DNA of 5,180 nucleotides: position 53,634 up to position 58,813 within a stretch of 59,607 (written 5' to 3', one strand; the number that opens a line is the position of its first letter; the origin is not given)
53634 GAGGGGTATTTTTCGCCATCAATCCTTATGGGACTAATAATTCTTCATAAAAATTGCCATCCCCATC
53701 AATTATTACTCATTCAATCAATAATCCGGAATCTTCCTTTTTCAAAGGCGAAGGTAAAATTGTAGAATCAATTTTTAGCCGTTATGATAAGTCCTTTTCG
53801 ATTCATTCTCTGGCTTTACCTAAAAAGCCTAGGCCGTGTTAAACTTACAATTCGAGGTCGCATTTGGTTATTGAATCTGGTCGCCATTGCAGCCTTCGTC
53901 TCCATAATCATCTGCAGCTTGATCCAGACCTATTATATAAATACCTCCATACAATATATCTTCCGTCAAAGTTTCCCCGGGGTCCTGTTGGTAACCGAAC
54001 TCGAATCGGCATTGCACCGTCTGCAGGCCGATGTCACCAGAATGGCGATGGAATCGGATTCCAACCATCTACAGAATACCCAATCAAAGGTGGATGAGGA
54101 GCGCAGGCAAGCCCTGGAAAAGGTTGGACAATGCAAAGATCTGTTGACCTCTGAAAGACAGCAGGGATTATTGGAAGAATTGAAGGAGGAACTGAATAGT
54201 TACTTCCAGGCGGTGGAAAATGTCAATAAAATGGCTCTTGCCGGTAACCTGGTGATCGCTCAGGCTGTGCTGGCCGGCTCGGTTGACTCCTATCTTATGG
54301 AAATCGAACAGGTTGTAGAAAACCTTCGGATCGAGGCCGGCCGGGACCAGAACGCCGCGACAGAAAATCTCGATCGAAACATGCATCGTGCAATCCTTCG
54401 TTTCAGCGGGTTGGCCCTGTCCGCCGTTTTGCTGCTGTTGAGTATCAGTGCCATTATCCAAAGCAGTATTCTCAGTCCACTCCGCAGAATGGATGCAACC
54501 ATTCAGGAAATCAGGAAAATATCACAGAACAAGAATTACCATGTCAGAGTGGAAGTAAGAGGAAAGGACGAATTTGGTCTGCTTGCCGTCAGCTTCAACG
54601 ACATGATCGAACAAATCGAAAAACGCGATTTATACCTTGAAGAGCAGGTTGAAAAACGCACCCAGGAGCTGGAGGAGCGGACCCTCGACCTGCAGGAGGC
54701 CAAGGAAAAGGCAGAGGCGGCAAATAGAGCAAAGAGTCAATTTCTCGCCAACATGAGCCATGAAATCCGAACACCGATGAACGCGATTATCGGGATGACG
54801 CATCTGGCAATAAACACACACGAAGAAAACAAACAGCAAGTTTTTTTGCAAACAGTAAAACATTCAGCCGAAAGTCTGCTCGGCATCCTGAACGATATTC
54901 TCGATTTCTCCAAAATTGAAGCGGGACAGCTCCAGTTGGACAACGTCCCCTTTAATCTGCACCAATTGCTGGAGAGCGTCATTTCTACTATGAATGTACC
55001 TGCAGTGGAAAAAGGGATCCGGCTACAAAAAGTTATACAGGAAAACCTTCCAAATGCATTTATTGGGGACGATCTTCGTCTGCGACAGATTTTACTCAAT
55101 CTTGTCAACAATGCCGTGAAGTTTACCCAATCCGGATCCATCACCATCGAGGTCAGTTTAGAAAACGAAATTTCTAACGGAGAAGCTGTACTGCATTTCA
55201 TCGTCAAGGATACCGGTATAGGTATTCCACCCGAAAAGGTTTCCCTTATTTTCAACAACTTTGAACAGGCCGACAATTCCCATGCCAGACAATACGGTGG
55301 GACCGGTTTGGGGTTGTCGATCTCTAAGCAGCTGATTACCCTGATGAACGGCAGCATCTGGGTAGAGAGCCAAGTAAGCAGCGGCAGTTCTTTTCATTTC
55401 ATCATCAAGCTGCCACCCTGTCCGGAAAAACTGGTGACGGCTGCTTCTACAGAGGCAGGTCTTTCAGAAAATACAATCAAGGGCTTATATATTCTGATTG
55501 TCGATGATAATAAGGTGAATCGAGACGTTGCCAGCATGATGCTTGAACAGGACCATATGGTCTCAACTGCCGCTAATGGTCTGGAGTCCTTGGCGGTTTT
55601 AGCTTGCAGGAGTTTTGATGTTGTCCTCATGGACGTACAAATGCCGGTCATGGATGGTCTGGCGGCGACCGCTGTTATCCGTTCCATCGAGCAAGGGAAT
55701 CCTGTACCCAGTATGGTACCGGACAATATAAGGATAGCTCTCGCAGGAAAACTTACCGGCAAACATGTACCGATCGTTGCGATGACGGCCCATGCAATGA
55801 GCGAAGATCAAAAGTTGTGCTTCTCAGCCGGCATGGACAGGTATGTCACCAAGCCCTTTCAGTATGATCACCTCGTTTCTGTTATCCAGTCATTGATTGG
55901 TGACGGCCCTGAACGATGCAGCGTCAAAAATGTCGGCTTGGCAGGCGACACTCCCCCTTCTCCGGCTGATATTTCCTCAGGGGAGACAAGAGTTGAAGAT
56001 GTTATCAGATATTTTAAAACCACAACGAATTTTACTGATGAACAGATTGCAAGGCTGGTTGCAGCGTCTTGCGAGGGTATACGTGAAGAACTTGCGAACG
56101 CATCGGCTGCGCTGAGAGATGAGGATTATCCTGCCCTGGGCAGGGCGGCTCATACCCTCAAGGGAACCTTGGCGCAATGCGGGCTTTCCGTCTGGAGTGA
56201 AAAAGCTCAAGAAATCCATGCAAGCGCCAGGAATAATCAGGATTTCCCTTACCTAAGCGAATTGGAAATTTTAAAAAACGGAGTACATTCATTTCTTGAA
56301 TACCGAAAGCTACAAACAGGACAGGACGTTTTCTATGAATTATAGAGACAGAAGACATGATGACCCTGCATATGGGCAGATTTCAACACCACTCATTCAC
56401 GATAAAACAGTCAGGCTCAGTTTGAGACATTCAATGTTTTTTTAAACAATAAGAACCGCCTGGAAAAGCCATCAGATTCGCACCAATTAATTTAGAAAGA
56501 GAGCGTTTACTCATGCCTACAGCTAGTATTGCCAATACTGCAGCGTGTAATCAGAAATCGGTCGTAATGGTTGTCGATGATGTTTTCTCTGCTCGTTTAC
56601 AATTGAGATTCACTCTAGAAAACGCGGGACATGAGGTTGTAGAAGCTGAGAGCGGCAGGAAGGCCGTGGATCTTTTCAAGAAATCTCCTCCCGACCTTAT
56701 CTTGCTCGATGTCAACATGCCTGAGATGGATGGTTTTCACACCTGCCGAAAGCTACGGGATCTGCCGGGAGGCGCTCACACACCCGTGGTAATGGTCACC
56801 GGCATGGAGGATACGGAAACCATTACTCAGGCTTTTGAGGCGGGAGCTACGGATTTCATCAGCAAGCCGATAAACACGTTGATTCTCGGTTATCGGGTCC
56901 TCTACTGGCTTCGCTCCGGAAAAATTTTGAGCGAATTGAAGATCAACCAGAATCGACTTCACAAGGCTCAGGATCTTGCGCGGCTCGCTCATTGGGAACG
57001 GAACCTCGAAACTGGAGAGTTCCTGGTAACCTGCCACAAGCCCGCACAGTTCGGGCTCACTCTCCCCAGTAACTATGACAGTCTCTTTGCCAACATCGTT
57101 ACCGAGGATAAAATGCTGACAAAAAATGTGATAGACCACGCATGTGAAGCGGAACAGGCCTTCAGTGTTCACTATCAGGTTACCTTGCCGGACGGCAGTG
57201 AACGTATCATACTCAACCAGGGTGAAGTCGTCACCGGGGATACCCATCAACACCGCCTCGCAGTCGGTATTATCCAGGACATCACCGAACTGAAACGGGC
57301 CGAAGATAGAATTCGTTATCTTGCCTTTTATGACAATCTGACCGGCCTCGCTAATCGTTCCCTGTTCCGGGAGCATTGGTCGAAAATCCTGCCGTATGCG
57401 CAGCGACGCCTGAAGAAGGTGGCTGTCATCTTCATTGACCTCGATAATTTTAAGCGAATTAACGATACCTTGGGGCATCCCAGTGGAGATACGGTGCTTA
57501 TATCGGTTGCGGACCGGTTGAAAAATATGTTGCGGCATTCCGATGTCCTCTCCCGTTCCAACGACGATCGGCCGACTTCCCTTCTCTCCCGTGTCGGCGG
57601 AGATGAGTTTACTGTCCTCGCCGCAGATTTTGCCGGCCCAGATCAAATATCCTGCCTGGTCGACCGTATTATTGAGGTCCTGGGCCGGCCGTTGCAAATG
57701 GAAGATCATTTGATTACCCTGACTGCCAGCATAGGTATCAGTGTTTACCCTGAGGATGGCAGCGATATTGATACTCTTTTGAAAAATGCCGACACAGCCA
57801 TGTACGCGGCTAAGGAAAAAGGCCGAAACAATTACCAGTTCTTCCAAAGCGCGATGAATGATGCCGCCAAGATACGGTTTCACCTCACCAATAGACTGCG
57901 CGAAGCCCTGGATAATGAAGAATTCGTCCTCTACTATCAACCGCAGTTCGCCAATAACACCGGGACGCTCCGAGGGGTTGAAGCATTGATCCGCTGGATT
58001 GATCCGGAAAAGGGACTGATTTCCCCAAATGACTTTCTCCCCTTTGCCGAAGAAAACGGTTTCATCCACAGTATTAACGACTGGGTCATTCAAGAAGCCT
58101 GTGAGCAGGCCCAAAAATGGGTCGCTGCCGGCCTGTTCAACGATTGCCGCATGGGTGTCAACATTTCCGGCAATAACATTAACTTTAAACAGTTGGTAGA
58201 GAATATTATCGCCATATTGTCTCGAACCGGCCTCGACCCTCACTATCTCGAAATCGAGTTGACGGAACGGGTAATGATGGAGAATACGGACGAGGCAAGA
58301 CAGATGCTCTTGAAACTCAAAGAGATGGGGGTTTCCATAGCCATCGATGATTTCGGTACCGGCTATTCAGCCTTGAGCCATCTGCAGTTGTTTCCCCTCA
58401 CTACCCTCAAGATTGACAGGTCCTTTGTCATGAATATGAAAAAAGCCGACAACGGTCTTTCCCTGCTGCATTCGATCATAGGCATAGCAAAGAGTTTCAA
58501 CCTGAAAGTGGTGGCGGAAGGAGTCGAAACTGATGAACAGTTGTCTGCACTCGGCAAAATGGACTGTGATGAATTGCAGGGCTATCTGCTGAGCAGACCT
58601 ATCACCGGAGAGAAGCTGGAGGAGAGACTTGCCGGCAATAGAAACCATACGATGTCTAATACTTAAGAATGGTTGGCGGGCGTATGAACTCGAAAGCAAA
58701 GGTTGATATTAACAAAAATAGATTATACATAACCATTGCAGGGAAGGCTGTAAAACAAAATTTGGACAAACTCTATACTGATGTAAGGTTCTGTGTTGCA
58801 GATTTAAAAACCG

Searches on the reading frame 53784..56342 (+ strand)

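Call 60: search_protein_families(library=ncbifam, proteins=[window:53784-56342:+], max_evalue=1e-8)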
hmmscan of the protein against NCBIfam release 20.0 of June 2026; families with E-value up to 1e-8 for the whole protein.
window:53784-56342:+ (853 aa): 92 families (the best 25 are shown)
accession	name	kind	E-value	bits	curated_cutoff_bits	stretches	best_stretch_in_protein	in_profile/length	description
TIGR02956.1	TMAO_torS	equivalog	1.3e-120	404.1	676.5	1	76-820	205-945/967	TMAO reductase system sensor histidine kinase/response regulator TorS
NF008318.0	PRK11107.1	equivalog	1.1e-115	387.7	890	2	200-556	173-531/920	two-component sensor histidine kinase BarA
NF011874.0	PRK15347.1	equivalog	9.5e-104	348.2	852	2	204-543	295-614/921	two component system sensor kinase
NF041947.1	LuxQ_Vibrio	equivalog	2.5e-88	297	1200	1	304-699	459-833/843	quorum-sensing autoinducer 2 sensor kinase/phosphatase LuxQ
NF045901.1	HisKinLetSLeg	equivalog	4.2e-88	296.4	1650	2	212-543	185-518/906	two-component system sensor histidine kinase LetS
NF008302.0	PRK11091.1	equivalog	6.7e-85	285.8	838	1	304-813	270-741/779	aerobic respiration two-component sensor histidine kinase ArcB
NF038297.2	hybrid_HK_HrmK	equivalog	1.4e-79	268.3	725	1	288-702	207-605/607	hybrid histidine kinase/response regulator HrmK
NF008099.0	PRK10841.1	equivalog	2.7e-76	257.1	920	2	302-544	455-689/949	two-component system sensor histidine kinase RcsC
NF008543.0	PRK11466.1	equivalog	7.7e-74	249.1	982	1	169-628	299-744/914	TMAO reductase system sensor histidine kinase/response regulator TorS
NF046044.1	PnpS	equivalog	3.6e-56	190.9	400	1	313-541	166-389/390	two-component system histidine kinase PnpS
NF033092.0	HK_WalK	equivalog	8.6e-52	176.5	725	1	311-541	366-592/594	cell wall metabolism sensor histidine kinase WalK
NF047874.1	MASE3_PAS_HK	subfamily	1.3e-47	162.9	560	1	274-545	360-625/655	MASE3 domain-containing sensor histidine kinase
NF047465.1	hybrid_HK_LvrA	exception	2e-47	161.7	1200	1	291-543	176-422/819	hybrid histidine kinase/response regulator LvrA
NF041880.1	EPS_EpsF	equivalog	4.8e-46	157.3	900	1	302-541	259-491/492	response regulator EpsF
NF007420.1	PRK09959.1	equivalog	6.5e-46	156.4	1995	1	303-641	698-1033/1197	acid-sensing system histidine kinase EvgS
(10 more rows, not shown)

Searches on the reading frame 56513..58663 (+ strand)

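Call 60: search_protein_families(library=ncbifam, proteins=[window:56513-58663:+], max_evalue=1e-8)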
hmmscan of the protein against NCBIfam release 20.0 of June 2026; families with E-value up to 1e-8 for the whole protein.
window:56513-58663:+ (717 aa): 97 families (the best 25 are shown)
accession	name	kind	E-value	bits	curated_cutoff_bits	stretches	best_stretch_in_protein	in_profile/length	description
NF045675.1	PhdiestaseDibA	equivalog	9.4e-134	447.1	980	1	240-703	172-622/623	phosphodiesterase DibA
NF007474.0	PRK10060.1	equivalog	8.5e-122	407.5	782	1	199-713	165-661/663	cyclic di-GMP phosphodiesterase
NF008467.0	PRK11359.1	equivalog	1.1e-116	390.7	857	1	243-703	345-789/800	oxygen-sensing cyclic-di-GMP phosphodiesterase DosP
NF053781.1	cdiGMPphdstlr2612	equivalog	6.5e-101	338.8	1600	1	256-705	825-1264/1268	Tlr1612 family c-di-GMP phosphodiesterase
NF052458.1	PhdiestGepA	equivalog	9.6e-101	338.3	1200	1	258-698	412-833/840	phosphodiesterase GepA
NF007298.0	PRK09776.1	equivalog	1.4e-78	264.9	1135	1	251-697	664-1097/1111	diguanylate cyclase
NF008807.1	PRK11829.1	equivalog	5.6e-73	246.1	733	1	275-703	246-659/670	biofilm formation regulator HmsP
NF007135.0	PRK09581.1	equivalog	4.6e-68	230.1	474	2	268-440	289-451/457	PleD family two-component system response regulator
NF052596.1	RR_EAL_PvrR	equivalog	5.4e-58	196.5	580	1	447-711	132-394/398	response regulator cyclic di-GMP phosphodiesterase PvrR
NF007839.0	PRK10551.1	equivalog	8.1e-51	173.1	461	1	461-706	267-510/518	cyclic di-GMP phosphodiesterase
NF045673.1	c-di-GMPRcptLapD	equivalog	2.4e-44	151.7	1020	1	264-697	229-645/647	cyclic di-GMP receptor LapD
NF007423.1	PRK09966.1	equivalog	3.7e-44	151.2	325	1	258-434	226-390/390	diguanylate cyclase DgcN/YfiN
TIGR00254.1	GGDEF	domain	3.2e-41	140.8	37.4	1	270-443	4-166/168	diguanylate cyclase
NF047654.1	DiguCycDgcRLepto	equivalog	1.2e-38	132.8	500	2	259-440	121-292/295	diguanylate cyclase DgcR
NF008281.1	PRK11059.1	equivalog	1.7e-34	119.2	663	1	261-696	211-629/633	RNase E specificity factor CsrD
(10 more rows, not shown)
